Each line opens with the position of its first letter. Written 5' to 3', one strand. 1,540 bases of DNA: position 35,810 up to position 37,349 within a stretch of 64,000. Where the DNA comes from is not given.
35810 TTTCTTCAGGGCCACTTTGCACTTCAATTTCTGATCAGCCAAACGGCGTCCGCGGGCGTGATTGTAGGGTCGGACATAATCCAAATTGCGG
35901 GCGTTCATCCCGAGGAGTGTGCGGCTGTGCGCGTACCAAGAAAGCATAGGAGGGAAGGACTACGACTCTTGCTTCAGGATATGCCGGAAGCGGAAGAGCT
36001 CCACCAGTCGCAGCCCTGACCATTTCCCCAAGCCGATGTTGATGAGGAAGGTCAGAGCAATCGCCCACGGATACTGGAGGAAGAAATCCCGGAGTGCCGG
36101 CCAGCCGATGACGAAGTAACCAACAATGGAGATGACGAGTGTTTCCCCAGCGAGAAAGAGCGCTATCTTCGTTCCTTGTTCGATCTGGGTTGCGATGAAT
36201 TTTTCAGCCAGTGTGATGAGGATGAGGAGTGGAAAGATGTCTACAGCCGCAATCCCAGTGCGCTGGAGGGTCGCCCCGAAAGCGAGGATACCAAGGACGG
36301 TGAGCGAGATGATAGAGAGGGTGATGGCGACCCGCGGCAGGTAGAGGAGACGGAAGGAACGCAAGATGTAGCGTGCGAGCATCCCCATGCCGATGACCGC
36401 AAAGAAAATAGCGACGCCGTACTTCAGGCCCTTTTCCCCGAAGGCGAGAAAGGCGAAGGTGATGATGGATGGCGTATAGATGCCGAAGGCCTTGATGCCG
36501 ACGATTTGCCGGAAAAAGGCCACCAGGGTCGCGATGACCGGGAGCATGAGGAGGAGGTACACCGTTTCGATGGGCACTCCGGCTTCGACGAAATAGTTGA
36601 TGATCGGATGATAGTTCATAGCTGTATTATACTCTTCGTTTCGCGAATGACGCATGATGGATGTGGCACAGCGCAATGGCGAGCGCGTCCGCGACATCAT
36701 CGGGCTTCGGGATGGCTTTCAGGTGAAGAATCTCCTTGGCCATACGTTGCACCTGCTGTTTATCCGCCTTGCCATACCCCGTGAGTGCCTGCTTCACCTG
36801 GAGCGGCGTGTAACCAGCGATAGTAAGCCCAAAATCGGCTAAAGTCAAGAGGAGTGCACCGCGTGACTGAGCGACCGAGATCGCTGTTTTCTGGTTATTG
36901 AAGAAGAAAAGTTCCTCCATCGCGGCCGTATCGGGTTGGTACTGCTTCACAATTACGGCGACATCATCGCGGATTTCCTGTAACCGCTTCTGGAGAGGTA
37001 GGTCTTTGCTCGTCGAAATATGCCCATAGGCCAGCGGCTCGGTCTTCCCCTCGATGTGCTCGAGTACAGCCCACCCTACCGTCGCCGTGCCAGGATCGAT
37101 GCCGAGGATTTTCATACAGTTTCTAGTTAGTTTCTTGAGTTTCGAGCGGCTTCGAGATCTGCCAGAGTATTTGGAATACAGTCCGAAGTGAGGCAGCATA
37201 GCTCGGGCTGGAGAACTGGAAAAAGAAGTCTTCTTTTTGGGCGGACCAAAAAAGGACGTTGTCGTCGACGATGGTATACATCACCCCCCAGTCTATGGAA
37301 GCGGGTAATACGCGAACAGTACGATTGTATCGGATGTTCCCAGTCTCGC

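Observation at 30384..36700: Extended ATP-grasp peptide-modification cassette with a ligase-retropepsin fusion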

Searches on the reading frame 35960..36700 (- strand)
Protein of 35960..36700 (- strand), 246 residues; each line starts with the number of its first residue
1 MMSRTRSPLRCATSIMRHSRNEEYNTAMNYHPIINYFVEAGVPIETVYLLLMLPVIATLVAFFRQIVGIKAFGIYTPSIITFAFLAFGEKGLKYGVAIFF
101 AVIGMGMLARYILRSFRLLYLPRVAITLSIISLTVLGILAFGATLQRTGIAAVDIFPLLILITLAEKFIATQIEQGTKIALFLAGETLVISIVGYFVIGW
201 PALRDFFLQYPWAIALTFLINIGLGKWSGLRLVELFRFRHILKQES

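Call 7: search_protein_families(library=pfam, proteins=[window:35960-36700:-], max_evalue=0.01)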
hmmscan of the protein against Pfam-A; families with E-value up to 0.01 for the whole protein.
window:35960-36700:- (246 aa): 1 family
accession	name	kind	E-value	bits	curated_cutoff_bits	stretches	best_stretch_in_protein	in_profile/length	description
PF14402.11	7TM_transglut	-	1.3e-28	100.6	25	1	46-241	54-247/248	7 transmembrane helices usually fused to an inactive transglutaminase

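Call 8: search_protein_families(library=ncbifam, proteins=[window:35960-36700:-], max_evalue=0.01)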
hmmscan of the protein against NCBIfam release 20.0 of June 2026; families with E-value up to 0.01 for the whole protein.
window:35960-36700:- (246 aa): 1 family
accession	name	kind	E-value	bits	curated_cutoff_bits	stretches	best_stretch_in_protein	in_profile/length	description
NF052267.1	inact_TG_RloB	exception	8.1e-22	77.6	900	1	44-243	308-507/508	osmotic stress tolerance membrane protein RloB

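Call 55: find_homologous_proteins(query=window:35960-36619:-, max_evalue=0.00001)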
Query window:35960-36619:- (219 aa): 1328 proteins with E <= 0.00001 among 2769 candidates; the best 120 are listed.
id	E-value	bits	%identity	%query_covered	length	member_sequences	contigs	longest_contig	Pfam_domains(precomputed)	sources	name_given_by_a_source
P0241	3.0e-130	451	100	100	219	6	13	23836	PF14402.12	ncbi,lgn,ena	ncbi:MAG: 7TM domain-containing protein [Candidatus Moraniibacteriota bacterium]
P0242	2.7e-121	421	91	100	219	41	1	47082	PF14402.12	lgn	-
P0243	5.1e-121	420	91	100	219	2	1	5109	PF14402.12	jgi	jgi:hypothetical protein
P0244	2.3e-119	415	89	100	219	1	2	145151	PF14402.12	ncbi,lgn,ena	-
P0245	1.1e-118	413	90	100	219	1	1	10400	PF14402.12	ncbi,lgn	-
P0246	8.1e-117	407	89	100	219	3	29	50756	PF14402.12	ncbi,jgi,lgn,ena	jgi:hypothetical protein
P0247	1.8e-108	379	84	100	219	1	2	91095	PF14402.12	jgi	jgi:hypothetical protein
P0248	3.7e-107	375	81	100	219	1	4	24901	PF14402.12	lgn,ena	-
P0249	4.5e-107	375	81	100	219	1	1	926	PF14402.12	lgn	-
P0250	4.3e-106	372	80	100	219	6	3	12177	PF14402.12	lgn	-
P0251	4.0e-104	365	80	100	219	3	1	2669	PF14402.12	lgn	-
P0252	1.4e-103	363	80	100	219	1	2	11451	PF14402.12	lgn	-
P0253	3.6e-103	362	79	100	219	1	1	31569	PF14402.12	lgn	-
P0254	1.4e-102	360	77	100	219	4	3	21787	PF14402.12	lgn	-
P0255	1.7e-102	360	78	100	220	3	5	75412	PF14402.12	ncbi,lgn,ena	-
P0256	9.1e-102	358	77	100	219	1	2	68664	PF14402.12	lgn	-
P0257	9.6e-102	357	77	100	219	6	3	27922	PF14402.12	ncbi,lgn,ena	-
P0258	2.8e-101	356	77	100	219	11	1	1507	PF14402.12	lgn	-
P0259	5.9e-101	355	76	100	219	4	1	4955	PF14402.12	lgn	-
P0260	2.9e-100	353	76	100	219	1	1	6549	PF14402.12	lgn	-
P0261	1.4e-99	350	76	99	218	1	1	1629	PF14402.12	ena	-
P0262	1.5e-99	350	76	99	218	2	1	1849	PF14402.12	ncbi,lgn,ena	-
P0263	2.4e-99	350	75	100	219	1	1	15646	PF14402.12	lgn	-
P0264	1.1e-98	347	76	100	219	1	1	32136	PF14402.12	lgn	-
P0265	1.5e-98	347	77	100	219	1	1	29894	PF14402.12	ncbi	ncbi:MAG: 7TM domain-containing protein [Candidatus Moraniibacteriota bacterium]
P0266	2.3e-96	340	74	99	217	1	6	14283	PF14402.12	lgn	-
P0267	1.5e-93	331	73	100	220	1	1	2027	PF14402.12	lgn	-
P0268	5.9e-92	326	71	99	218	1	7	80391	PF14402.12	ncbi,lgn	-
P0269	1.2e-89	318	68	99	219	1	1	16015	PF14402.12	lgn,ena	-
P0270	1.4e-88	314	70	99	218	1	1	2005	PF14402.12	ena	-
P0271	1.9e-88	314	71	99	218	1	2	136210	PF14402.12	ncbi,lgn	-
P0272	2.8e-88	313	72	99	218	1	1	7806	PF14402.12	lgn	-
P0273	4.9e-88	313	67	99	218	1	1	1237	PF14402.12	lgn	-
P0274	5.9e-88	312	67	99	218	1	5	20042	PF14402.12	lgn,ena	-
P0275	9.0e-88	312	67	99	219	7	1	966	PF14402.12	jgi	jgi:hypothetical protein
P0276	1.6e-87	311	67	99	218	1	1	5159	PF14402.12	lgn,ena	-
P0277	1.6e-87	311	68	99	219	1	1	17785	PF14402.12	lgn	-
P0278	1.8e-87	311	66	99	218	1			PF14402.12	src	-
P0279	2.6e-87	310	67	99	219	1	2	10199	PF14402.12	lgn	-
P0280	2.6e-87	310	67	99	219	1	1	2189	PF14402.12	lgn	-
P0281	3.1e-87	310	67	99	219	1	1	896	PF14402.12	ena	-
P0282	3.2e-87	310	67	99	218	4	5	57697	PF14402.12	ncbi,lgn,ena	-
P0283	3.2e-87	310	67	99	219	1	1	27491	PF14402.12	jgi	jgi:hypothetical protein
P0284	4.1e-87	310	69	99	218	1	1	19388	PF14402.12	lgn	-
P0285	4.4e-87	310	68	99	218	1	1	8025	PF14402.12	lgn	-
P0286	6.7e-87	309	68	99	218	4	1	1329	PF14402.12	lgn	-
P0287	7.1e-87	309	65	99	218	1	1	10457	PF14402.12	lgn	-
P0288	1.0e-86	308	67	99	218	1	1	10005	PF14402.12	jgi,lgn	jgi:hypothetical protein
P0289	1.2e-86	308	65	99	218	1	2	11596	PF14402.12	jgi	jgi:hypothetical protein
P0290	1.2e-86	308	66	99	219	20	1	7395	PF14402.12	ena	-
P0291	1.6e-86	308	65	99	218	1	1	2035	PF14402.12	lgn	-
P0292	1.7e-86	308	67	99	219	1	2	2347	PF14402.12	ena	-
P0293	2.0e-86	307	67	99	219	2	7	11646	PF14402.12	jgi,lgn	jgi:hypothetical protein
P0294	2.9e-86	307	66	99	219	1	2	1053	PF14402.12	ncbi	-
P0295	3.3e-86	307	67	99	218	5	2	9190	PF14402.12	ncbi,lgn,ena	-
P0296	3.4e-86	307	67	99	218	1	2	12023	PF14402.12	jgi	jgi:7 transmembrane helices usually fused to an inactive transglutaminase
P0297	3.4e-86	307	69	99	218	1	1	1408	PF14402.12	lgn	-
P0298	3.5e-86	307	67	99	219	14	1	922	PF14402.12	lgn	-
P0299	4.0e-86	306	69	99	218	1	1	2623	PF14402.12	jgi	jgi:hypothetical protein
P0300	4.2e-86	306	66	99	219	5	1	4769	PF14402.12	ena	-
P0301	4.3e-86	306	70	98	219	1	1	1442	PF14402.12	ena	-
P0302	5.2e-86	306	68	99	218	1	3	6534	PF14402.12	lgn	-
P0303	6.0e-86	306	68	99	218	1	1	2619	PF14402.12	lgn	-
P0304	6.3e-86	306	67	99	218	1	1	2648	PF14402.12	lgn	-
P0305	7.3e-86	306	67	99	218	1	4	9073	PF14402.12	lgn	-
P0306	8.3e-86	305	69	99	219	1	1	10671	PF14402.12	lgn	-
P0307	9.3e-86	305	66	99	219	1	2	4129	PF14402.12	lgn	-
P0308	1.0e-85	305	67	99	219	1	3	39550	PF14402.12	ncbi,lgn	-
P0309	1.0e-85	305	66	99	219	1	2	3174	PF14402.12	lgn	-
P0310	1.0e-85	305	66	99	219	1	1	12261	PF14402.12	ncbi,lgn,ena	-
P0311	1.2e-85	305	65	99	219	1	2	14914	PF14402.12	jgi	jgi:hypothetical protein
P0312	1.3e-85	305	65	99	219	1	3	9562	PF14402.12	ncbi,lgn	-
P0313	1.4e-85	305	68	99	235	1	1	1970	PF14402.12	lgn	-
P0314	1.5e-85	305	66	99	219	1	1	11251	PF14402.12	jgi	jgi:hypothetical protein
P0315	1.6e-85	304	65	99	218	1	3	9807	PF14402.12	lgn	-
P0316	1.6e-85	304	65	99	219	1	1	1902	PF14402.12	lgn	-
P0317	1.9e-85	304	66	99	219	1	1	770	PF14402.12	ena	-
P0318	1.9e-85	304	67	99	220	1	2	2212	PF14402.12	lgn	-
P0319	2.2e-85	304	67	99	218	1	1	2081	PF14402.12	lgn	-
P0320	2.5e-85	304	66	99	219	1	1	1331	PF14402.12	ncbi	-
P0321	2.7e-85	304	68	98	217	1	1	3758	PF14402.12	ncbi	-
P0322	2.9e-85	304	66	99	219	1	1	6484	PF14402.12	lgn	-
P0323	3.0e-85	304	66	99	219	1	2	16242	PF14402.12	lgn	-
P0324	3.0e-85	304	66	98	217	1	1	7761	PF14402.12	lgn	-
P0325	3.3e-85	303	65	99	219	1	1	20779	PF14402.12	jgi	jgi:hypothetical protein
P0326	3.3e-85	303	66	99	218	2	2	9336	PF14402.12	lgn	-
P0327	3.5e-85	303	66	99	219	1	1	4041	PF14402.12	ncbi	-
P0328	3.8e-85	303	65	99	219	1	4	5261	PF14402.12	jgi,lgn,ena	jgi:hypothetical protein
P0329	4.7e-85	303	66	99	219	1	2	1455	PF14402.12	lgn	-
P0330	4.7e-85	303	65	99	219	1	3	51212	PF14402.12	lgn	-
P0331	4.7e-85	303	66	99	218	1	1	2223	PF14402.12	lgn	-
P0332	4.7e-85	303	67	99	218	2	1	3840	PF14402.12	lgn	-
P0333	4.8e-85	303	65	99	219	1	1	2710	PF14402.12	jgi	jgi:7 transmembrane helices usually fused to an inactive transglutaminase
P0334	4.8e-85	303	65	99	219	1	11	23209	PF14402.12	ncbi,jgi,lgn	jgi:hypothetical protein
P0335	4.8e-85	303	66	99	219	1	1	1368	PF14402.12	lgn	-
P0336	5.0e-85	303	65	99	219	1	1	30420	PF14402.12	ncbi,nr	ncbi:MAG: hypothetical protein E6Q53_00820 [Candidatus Moraniibacteriota bacterium]|nr:MAG: hypothet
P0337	5.8e-85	303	68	99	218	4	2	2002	PF14402.12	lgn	-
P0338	5.9e-85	303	65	99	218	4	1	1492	PF14402.12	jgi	-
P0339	6.6e-85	302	69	99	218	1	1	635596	PF14402.12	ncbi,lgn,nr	ncbi:MAG: 7TM domain-containing protein [Candidatus Moranbacteria bacterium]|nr:7TM domain-containin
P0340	8.3e-85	302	65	99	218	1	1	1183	PF14402.12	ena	-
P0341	8.5e-85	302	65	99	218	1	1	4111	PF14402.12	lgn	-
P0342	8.8e-85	302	67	99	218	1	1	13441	PF14402.12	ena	-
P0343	9.2e-85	302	68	98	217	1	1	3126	PF14402.12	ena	-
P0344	1.1e-84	302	67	99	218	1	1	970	PF14402.12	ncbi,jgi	jgi:hypothetical protein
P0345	1.1e-84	302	68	99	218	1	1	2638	PF14402.12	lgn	-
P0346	1.1e-84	302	67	99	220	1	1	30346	PF14402.12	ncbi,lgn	ncbi:MAG: 7TM domain-containing protein [Candidatus Moraniibacteriota bacterium]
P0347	1.2e-84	302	68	99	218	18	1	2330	PF14402.12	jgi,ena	-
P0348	1.2e-84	302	68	99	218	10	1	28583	PF14402.12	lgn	-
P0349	1.3e-84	301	67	99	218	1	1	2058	PF14402.12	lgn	-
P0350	1.5e-84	301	65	99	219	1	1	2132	PF14402.12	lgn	-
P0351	1.6e-84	301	66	99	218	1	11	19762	PF14402.12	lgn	-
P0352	1.7e-84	301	66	99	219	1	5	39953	PF14402.12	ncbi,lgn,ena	-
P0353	1.8e-84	301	66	99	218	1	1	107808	PF14402.12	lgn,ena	-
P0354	1.8e-84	301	64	98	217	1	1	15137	PF14402.12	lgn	-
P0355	2.0e-84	301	66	99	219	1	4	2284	PF14402.12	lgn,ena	-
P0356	2.2e-84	301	65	99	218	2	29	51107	PF14402.12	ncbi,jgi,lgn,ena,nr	ncbi:MAG: hypothetical protein COZ29_01695 [Candidatus Moranbacteria bacterium CG_4_10_14_3_um_filte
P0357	2.5e-84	301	65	99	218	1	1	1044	PF14402.12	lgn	-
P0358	2.5e-84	301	67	99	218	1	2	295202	PF14402.12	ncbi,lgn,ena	-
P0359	2.8e-84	300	67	99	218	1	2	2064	PF14402.12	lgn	-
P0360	2.8e-84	300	66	99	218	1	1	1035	PF14402.12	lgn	-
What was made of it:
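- Checked: The 7TM gene most likely starts at 36619 (219 aa, like its more than 120 homologs of 217-220 aa; call 55), not at 36700.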

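Call 61: predict_structure(alignment_id=A5)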
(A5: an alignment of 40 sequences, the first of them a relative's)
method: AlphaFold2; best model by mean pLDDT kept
length: 219 residues; sequences in the alignment: 40
mean_pLDDT: 80.9   pTM: 0.77
mean pLDDT of the five models: 80.9, 78.2, 78.1, 69.5, 64.1
residues with pLDDT >= 90: 46; 70-90: 136; 50-70: 30; < 50: 7
segments of 3 or more residues with pLDDT < 50: 121-126
pLDDT, mean of each block of 10 residues (from residue 1): 89 88 89 84 82 82 79 88 86 85 84 71 51 75 85 91 91 90 92 80 58 58
secondary structure, 60 per line:
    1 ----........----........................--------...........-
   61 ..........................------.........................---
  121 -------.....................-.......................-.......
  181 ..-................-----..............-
elements in order: H5-12 H17-40 H49-59 H61-86 H93-117 H128-148 H150-172 H174-182 H184-199 H205-218

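Call 63: fold_search(model_id=the predicted structure, library=pdb)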
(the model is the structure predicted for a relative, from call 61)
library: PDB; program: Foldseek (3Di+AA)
matches with E <= 10: 71; with E <= 0.001: 0
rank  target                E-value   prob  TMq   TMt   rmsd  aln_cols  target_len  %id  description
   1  8q3v_C                2.0e-01  0.66  0.30  0.27  14.4       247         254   12  Cryo-EM structure of the methanogenic Na+ translocating N5-methyl-H4MPT:CoM methyltransferase complex (released 2024-07-10)
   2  8q3v_c                2.1e-01  0.66  0.31  0.27  14.4       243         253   13  Cryo-EM structure of the methanogenic Na+ translocating N5-methyl-H4MPT:CoM methyltransferase complex (released 2024-07-10)
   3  8ahx_A                9.2e-01  0.66  0.39  0.44   5.8       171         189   14  Cryo-EM structure of the nitrogen-fixation associated NADH:ferredoxin oxidoreductase RNF from Azotobacter vinelandii (released 2023-11-01)
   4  9eri_E                1.2e+00  0.47  0.38  0.41   7.7       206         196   16  Cryo-EM structure of sodium pumping Rnf complex from Acetobacterium woodii bound to NADH (released 2025-03-05)
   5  8a1v_E                1.3e+00  0.41  0.35  0.38   9.2       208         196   12  Sodium pumping NADH-quinone oxidoreductase with substrate Q2 (released 2023-06-14)
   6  8acw_D                1.5e+00  0.63  0.34  0.36   5.1       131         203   18  X-ray structure of Na+-NQR from Vibrio cholerae at 3.4 A resolution (released 2023-07-12)
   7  9qtq_G                1.8e+00  0.23  0.29  0.26  12.5       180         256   16  Structure of the energy converting methyltransferase (Mtr) of Methanosarcina mazei in complex with a novel protein bin (released 2025-12-24)
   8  8evu_D                1.9e+00  0.60  0.35  0.37   7.6       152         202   14  Cryo EM structure of Vibrio cholerae NQR (released 2022-11-16)
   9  8acy_D                1.9e+00  0.60  0.34  0.36   5.1       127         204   17  X-ray structure of Na+-NQR from Vibrio cholerae at 3.5 A resolution (released 2023-07-12)
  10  9eri_A                2.0e+00  0.51  0.39  0.43   5.7       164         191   15  Cryo-EM structure of sodium pumping Rnf complex from Acetobacterium woodii bound to NADH (released 2025-03-05)
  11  7xk7_D                2.0e+00  0.47  0.33  0.34   6.9       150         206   16  Cryo-EM structure of Na+-pumping NADH-ubiquinone oxidoreductase from Vibrio cholerae, with korormicin (released 2022-07-20)
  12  8sdy                  2.2e+00  0.06  0.17  0.09  18.3       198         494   17  Structure of rat organic anion transporter 1 (OAT1) in complex with para-aminohippuric acid (PAH) (released 2023-10-18)
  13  5xar_B                2.4e+00  0.06  0.18  0.12  19.5       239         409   13  Structural insights into the elevator-like mechanism of the sodium/citrate symporter CitS (released 2017-06-14)
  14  5xas_B                3.0e+00  0.04  0.15  0.10  18.9       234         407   13  Structural insights into the elevator-like mechanism of the sodium/citrate symporter CitS (released 2017-06-14)
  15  9kl5                  3.1e+00  0.07  0.20  0.12  14.9       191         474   16  Cryo-EM strucuture of human OAT1 in complex with probenecid (released 2025-11-05)
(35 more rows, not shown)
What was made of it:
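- The 7TM fold matched nothing solved (best E = 0.2; call 63), so 'export/anchor' is a guess.
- Tried and rejected: The best were Rnf/Nqr/Mtr membrane subunits at E >= 0.2 and TM below 0.45 (call 63).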

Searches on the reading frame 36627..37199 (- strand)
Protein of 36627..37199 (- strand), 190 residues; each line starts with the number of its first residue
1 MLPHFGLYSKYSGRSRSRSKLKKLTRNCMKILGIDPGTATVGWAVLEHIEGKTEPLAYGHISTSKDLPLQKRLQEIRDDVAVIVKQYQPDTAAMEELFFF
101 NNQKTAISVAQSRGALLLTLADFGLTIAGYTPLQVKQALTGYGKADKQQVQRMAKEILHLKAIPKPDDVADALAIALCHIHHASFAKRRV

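Call 7: search_protein_families(library=pfam, proteins=[window:36627-37199:-], max_evalue=0.01)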
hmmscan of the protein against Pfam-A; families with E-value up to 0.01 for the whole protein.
window:36627-37199:- (190 aa): 1 family
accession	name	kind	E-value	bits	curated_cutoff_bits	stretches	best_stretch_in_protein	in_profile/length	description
PF02075.23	RuvC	-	3.7e-49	166.9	22.2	1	31-179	1-148/148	Crossover junction endodeoxyribonuclease RuvC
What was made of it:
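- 36627..37115 (-): ruvC, conserved upstream neighbour (context, probably not part of the system). PF02075 3.7e-49 (call 7).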

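Call 8: search_protein_families(library=ncbifam, proteins=[window:36627-37199:-], max_evalue=0.01)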
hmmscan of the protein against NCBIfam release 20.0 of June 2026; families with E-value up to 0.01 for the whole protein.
window:36627-37199:- (190 aa): 2 families
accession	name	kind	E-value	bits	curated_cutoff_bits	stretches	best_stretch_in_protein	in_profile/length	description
NF000711.0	PRK00039.2-1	equivalog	1.4e-64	216.8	163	1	29-186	1-158/161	crossover junction endodeoxyribonuclease RuvC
TIGR00228.1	ruvC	equivalog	2.8e-39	134.5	100.65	1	31-183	1-151/156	crossover junction endodeoxyribonuclease RuvC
